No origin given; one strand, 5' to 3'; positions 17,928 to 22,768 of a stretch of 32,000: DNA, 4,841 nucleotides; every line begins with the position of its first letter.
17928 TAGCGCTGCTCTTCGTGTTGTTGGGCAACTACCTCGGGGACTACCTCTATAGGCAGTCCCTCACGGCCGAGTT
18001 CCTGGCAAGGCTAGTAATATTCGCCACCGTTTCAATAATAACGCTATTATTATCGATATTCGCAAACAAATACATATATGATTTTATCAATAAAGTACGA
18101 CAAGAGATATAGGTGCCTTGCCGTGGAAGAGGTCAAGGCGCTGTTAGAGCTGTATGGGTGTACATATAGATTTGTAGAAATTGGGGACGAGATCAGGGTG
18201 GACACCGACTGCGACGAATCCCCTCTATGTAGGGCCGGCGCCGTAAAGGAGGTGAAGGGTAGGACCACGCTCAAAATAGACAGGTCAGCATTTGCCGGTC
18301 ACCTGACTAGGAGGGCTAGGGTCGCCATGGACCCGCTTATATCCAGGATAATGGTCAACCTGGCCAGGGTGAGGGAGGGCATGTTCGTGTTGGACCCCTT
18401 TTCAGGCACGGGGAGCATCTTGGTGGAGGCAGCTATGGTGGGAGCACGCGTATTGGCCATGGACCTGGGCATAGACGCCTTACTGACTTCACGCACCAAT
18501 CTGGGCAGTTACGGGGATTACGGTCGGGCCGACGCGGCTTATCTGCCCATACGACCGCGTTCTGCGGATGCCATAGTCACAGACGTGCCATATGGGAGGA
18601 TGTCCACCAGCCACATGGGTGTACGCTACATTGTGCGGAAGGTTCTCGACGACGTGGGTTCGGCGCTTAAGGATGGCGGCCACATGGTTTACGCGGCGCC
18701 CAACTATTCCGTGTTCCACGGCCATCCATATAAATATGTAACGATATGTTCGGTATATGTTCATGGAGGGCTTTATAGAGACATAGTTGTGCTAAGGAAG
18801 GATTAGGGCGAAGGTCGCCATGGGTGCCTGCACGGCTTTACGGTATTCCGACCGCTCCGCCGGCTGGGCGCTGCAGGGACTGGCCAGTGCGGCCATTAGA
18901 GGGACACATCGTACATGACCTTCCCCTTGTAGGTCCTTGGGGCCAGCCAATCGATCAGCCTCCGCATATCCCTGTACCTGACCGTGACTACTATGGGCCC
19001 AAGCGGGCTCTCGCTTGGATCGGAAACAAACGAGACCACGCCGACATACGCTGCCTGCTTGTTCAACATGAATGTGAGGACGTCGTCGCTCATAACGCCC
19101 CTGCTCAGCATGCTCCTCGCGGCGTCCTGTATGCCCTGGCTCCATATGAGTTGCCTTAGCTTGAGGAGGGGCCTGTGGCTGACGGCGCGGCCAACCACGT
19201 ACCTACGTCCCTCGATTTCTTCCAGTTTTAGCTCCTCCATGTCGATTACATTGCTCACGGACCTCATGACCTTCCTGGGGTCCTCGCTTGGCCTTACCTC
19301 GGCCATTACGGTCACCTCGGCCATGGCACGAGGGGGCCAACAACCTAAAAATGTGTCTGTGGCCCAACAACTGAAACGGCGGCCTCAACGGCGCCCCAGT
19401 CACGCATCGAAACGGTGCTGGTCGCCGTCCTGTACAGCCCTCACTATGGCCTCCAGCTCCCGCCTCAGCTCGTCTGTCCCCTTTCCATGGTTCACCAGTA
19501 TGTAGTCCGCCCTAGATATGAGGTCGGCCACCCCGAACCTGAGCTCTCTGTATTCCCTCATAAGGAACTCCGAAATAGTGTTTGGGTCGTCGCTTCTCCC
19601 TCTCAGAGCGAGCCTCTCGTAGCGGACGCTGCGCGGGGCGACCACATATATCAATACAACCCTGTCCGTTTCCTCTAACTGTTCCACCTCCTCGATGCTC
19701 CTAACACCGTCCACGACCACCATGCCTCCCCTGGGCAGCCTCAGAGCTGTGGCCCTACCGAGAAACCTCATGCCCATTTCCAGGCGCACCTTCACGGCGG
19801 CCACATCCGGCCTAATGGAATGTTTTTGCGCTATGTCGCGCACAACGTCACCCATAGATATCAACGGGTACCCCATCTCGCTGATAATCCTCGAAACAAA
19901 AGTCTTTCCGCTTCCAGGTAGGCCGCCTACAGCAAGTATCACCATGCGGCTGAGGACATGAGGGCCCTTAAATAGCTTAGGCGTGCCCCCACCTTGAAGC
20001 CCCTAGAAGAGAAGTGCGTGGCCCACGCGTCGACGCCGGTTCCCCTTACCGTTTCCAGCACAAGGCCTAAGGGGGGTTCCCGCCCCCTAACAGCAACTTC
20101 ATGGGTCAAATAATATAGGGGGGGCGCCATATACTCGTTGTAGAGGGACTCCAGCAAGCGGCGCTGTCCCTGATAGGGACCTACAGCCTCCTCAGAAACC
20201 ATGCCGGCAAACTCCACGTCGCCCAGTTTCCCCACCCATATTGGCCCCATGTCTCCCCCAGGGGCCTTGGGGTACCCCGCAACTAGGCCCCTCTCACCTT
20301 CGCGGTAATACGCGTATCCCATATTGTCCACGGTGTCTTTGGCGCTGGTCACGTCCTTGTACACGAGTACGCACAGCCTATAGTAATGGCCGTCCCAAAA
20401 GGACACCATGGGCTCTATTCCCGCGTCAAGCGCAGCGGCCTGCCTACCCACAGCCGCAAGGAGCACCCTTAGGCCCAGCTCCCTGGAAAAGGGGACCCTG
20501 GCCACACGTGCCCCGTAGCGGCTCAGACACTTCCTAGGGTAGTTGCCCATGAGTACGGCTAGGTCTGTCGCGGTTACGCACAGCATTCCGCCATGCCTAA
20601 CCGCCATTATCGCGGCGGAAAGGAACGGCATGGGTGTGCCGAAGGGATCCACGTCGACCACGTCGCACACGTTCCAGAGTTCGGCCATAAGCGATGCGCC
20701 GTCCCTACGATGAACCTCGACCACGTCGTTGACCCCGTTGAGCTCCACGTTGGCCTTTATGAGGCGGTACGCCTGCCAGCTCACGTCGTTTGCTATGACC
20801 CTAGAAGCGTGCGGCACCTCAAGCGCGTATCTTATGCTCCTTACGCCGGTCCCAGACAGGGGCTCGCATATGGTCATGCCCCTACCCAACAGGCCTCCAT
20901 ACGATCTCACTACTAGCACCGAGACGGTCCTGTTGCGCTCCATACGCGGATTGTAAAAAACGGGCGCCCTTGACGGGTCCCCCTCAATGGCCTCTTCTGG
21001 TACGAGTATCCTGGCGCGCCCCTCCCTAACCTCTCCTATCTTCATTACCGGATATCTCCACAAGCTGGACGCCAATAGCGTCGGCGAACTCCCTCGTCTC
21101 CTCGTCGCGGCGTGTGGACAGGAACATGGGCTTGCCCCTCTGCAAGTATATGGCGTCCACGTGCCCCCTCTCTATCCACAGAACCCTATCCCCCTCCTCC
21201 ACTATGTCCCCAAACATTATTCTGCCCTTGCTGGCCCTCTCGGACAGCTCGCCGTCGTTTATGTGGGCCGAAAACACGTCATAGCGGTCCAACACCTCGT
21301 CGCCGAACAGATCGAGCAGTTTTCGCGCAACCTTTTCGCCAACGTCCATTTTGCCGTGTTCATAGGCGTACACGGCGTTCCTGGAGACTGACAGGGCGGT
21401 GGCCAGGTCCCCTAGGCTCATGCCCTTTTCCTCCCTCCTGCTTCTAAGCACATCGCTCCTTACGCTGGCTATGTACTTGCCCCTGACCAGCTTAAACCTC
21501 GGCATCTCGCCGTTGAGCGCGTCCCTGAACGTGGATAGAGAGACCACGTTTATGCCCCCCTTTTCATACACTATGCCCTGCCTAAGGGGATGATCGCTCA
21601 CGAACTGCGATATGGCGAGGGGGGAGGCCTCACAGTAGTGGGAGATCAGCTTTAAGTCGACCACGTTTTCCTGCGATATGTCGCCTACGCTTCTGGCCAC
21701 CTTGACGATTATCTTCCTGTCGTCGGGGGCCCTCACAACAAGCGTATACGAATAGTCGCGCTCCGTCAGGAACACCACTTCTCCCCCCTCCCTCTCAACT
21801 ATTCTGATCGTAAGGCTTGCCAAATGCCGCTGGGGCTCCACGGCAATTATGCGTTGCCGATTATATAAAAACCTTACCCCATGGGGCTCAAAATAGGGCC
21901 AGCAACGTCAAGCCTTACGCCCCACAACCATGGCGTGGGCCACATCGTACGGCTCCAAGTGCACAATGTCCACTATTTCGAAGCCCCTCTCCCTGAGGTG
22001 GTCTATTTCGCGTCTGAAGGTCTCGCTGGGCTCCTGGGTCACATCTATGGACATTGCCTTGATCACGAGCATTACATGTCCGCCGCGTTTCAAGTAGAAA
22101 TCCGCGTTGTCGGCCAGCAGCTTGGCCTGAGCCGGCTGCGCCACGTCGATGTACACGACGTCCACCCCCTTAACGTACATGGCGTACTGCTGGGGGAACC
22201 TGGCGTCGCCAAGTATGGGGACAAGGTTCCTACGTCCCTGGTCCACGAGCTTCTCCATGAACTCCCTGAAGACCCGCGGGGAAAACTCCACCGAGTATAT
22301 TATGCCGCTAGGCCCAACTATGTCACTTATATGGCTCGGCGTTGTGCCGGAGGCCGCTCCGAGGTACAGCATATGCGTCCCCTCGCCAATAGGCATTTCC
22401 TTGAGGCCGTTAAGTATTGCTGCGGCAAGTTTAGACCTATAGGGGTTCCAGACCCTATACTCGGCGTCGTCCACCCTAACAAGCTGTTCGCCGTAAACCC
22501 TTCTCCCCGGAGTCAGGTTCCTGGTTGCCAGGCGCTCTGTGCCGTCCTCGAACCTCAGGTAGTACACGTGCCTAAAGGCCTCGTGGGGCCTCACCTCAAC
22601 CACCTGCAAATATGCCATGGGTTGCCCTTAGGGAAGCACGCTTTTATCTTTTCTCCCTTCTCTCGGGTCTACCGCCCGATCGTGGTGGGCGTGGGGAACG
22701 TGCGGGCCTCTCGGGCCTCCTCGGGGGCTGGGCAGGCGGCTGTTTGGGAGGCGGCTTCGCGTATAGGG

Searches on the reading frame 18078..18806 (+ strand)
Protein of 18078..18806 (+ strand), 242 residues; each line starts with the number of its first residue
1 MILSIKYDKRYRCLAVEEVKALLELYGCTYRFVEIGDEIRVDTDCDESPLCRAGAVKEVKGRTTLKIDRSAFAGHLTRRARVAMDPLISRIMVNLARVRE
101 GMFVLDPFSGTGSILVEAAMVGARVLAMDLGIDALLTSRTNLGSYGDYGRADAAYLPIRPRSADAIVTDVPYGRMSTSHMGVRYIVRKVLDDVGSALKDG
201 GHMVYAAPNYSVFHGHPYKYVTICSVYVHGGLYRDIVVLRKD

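Call 80: search_protein_families(library=pfam, proteins=[window:18078-18806:+], max_evalue=0.001)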
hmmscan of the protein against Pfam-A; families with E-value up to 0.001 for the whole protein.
window:18078-18806:+ (242 aa): 2 families
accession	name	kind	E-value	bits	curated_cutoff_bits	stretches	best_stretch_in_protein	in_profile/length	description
PF01170.24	UPF0020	-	5e-18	65.9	22.3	1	83-213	11-172/197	RMKL-like, methyltransferase domain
PF01555.25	N6_N4_Mtase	-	0.00012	22.6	26.7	0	98-130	179-211/221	DNA methylase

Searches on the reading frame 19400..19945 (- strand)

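Call 81: search_protein_families(library=pfam, proteins=[window:19400-19945:-], max_evalue=0.001)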
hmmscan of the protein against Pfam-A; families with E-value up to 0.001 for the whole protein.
window:19400-19945:- (181 aa): 3 families
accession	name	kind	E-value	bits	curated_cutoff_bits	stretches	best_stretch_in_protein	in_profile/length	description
PF13238.12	AAA_18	-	2.8e-14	54.1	29.4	1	5-120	2-116/128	AAA domain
PF13207.12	AAA_17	-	2.5e-13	50.9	27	1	8-121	2-129/136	AAA domain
PF13671.12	AAA_33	-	1e-05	26.3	27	1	5-123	3-127/143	AAA domain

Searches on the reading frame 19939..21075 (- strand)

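Call 80: search_protein_families(library=pfam, proteins=[window:19939-21075:-], max_evalue=0.001)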
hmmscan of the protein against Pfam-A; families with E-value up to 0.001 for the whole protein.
window:19939-21075:- (378 aa): 2 families
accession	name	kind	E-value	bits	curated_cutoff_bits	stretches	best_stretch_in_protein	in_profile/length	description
PF02005.22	TRM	-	1.5e-84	284.8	27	1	19-372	1-374/376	N2,N2-dimethylguanosine tRNA methyltransferase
PF02475.24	TRM5-TYW2_MTfase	-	9.6e-07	29.3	28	1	73-178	44-146/164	TRM5/TYW2 methyltransferase domain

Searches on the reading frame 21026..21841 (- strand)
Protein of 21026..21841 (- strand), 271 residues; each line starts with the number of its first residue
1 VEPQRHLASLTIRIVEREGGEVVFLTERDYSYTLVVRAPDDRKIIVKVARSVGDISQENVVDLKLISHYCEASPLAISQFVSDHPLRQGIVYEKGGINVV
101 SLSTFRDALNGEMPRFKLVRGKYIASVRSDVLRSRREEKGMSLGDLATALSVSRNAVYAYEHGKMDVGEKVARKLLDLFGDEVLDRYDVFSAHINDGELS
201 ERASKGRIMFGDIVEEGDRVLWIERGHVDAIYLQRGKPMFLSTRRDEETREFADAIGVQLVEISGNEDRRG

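Call 80: search_protein_families(library=pfam, proteins=[window:21026-21841:-], max_evalue=0.001)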
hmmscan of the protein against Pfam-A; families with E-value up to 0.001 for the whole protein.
window:21026-21841:- (271 aa): 4 families
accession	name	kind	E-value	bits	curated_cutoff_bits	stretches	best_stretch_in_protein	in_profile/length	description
PF01381.28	HTH_3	-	2.2e-09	37.7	23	1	132-180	1-49/55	Helix-turn-helix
PF13560.12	HTH_31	-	1.9e-08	34.9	27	1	131-180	5-55/64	Helix-turn-helix domain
PF12844.13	HTH_19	-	5e-05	23.6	30.2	1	132-182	4-54/64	Helix-turn-helix domain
PF13413.12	HTH_25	-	0.00047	20.4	24.6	1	132-166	2-36/62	Helix-turn-helix domain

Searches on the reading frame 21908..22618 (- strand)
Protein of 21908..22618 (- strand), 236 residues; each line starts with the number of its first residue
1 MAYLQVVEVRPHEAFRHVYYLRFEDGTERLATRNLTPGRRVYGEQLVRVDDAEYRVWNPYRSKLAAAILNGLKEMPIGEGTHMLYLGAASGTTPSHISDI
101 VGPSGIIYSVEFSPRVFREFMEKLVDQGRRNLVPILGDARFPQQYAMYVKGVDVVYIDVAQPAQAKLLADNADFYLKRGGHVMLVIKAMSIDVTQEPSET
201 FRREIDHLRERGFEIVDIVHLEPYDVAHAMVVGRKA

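Call 81: search_protein_families(library=pfam, proteins=[window:21908-22618:-], max_evalue=0.001)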
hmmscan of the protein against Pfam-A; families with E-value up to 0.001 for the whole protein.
window:21908-22618:- (236 aa): 2 families
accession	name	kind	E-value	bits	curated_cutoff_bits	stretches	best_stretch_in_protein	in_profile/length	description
PF01269.23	Fibrillarin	-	2.1e-101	338.2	27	1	9-234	1-224/227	Fibrillarin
PF01135.25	PCMT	-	4.6e-05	23.7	20.3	1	64-188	61-175/210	Protein-L-isoaspartate(D-aspartate) O-methyltransferase (PCMT)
